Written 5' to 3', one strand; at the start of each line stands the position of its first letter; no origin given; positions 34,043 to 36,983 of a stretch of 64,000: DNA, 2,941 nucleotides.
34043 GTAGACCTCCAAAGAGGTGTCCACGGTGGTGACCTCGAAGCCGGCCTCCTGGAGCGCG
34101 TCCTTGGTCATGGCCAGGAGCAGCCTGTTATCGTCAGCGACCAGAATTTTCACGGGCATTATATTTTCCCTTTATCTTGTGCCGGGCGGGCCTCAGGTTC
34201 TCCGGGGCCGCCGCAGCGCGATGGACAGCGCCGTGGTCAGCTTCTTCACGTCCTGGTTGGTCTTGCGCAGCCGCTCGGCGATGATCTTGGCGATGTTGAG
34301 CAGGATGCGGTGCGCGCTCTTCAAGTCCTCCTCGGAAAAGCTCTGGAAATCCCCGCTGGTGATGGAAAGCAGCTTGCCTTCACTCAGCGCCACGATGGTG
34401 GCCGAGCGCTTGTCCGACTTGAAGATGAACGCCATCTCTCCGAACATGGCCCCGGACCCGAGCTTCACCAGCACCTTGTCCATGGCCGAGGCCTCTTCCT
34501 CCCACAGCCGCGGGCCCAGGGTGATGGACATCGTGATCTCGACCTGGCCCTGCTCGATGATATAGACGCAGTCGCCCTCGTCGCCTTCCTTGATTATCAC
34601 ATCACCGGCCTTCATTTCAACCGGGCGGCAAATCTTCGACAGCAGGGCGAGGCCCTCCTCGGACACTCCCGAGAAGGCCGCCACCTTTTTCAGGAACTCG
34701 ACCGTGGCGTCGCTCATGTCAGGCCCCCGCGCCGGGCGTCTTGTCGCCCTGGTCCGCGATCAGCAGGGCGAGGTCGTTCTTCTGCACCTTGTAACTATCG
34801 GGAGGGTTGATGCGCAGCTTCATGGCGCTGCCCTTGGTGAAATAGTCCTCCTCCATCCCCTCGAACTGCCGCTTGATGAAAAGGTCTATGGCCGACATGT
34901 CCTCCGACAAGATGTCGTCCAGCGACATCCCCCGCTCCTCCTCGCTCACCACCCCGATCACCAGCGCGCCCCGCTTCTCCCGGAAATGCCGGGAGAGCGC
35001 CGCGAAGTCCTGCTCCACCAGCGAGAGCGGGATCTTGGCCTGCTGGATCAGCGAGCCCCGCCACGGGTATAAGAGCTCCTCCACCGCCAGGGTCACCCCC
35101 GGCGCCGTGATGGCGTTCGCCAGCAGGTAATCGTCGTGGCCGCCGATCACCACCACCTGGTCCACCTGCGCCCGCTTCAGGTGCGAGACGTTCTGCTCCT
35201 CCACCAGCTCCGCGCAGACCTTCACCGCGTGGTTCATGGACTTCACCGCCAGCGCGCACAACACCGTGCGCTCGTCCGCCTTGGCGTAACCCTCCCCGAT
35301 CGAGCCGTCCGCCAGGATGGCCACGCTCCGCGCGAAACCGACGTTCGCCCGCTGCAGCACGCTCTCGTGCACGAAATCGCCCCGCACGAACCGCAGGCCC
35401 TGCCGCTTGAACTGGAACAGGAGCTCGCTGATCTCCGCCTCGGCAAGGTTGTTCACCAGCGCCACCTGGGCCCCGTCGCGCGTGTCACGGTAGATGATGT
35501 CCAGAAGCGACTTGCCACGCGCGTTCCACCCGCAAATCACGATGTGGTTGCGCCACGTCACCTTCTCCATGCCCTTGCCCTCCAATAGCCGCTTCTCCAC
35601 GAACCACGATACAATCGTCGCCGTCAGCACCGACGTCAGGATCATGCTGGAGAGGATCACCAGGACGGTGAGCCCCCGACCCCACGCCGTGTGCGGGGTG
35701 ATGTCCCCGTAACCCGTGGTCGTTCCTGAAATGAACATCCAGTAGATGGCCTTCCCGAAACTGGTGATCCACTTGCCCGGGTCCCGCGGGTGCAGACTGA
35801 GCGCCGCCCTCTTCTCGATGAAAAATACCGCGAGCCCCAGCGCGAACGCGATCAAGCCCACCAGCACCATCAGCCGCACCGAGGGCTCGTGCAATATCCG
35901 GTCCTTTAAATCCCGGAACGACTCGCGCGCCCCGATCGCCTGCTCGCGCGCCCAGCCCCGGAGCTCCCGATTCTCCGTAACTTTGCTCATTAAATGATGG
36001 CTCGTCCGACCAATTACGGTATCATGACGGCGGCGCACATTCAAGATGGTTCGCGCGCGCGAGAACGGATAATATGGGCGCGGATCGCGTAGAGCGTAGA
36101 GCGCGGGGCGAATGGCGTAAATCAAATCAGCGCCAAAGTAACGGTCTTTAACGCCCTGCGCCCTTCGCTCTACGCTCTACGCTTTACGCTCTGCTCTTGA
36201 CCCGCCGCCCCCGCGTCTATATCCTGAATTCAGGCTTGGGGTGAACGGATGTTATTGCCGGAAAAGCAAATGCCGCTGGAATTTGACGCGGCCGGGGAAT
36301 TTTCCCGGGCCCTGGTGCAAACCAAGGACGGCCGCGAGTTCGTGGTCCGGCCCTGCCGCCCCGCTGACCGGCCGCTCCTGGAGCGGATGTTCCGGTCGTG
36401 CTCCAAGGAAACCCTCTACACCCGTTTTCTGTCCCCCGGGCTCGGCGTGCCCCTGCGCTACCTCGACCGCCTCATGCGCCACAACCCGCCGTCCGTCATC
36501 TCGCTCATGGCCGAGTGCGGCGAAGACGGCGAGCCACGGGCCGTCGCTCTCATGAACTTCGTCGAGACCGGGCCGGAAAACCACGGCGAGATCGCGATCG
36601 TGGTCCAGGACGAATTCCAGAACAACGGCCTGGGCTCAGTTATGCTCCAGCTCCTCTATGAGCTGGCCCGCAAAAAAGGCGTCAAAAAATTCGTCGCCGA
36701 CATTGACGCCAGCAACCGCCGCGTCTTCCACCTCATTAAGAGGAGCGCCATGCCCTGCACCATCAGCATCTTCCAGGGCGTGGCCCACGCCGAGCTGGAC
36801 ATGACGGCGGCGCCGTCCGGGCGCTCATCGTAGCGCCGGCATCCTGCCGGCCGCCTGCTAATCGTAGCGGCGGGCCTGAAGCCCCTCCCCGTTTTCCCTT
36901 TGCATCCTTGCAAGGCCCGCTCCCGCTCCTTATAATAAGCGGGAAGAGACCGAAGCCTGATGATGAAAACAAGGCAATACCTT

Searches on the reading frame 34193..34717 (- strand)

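Call 85: search_protein_families(library=pfam, proteins=[window:34193-34717:-], max_evalue=0.00001)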
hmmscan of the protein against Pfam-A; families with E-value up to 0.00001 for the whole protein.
window:34193-34717:- (174 aa): 1 family
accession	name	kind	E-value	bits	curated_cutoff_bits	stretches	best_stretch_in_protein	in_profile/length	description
PF00027.35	cNMP_binding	-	1.4e-19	70.3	27.5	1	33-130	2-88/89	Cyclic nucleotide-binding domain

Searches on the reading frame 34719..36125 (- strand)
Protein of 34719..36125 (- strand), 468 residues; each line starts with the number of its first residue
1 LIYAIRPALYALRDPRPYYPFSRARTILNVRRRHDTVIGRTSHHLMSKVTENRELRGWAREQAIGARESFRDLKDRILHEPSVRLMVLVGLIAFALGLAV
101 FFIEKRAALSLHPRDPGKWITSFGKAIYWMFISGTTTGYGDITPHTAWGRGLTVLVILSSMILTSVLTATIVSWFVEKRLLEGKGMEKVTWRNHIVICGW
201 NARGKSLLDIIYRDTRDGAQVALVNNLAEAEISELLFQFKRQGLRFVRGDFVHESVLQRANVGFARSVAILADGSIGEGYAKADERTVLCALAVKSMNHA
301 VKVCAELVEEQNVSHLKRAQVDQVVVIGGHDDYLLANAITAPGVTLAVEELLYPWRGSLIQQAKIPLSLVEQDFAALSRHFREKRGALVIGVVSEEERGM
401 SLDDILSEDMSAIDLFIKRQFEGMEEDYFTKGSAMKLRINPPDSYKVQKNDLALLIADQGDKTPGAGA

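Call 85: search_protein_families(library=pfam, proteins=[window:34719-36125:-], max_evalue=0.00001)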
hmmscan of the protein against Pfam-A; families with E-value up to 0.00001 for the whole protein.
window:34719-36125:- (468 aa): 4 families
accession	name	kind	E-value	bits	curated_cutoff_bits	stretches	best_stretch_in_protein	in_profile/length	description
PF07885.22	Ion_trans_2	-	2.8e-15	56.4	22.5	1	101-176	14-78/79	Ion channel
PF02254.24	TrkA_N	-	1.3e-11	45.3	23.8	1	195-326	1-115/116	TrkA-N domain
PF22614.2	Slo-like_RCK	-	1.9e-10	40.9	24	1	192-304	3-118/119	Calcium-activated potassium channel slowpoke-like RCK domain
PF00520.37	Ion_trans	-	1.9e-08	34.2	25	1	85-178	134-236/241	Ion transport protein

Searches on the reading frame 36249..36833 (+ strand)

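Call 85: search_protein_families(library=pfam, proteins=[window:36249-36833:+], max_evalue=0.00001)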
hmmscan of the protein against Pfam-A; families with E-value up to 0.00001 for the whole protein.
window:36249-36833:+ (194 aa): 2 families
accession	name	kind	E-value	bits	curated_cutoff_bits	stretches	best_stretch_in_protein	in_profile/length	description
PF00583.31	Acetyltransf_1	-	5.1e-10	40.1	20.7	1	76-163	24-111/116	Acetyltransferase (GNAT) family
PF13302.13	Acetyltransf_3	-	2.6e-06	28.6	25.4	1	33-166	4-135/138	Acetyltransferase (GNAT) domain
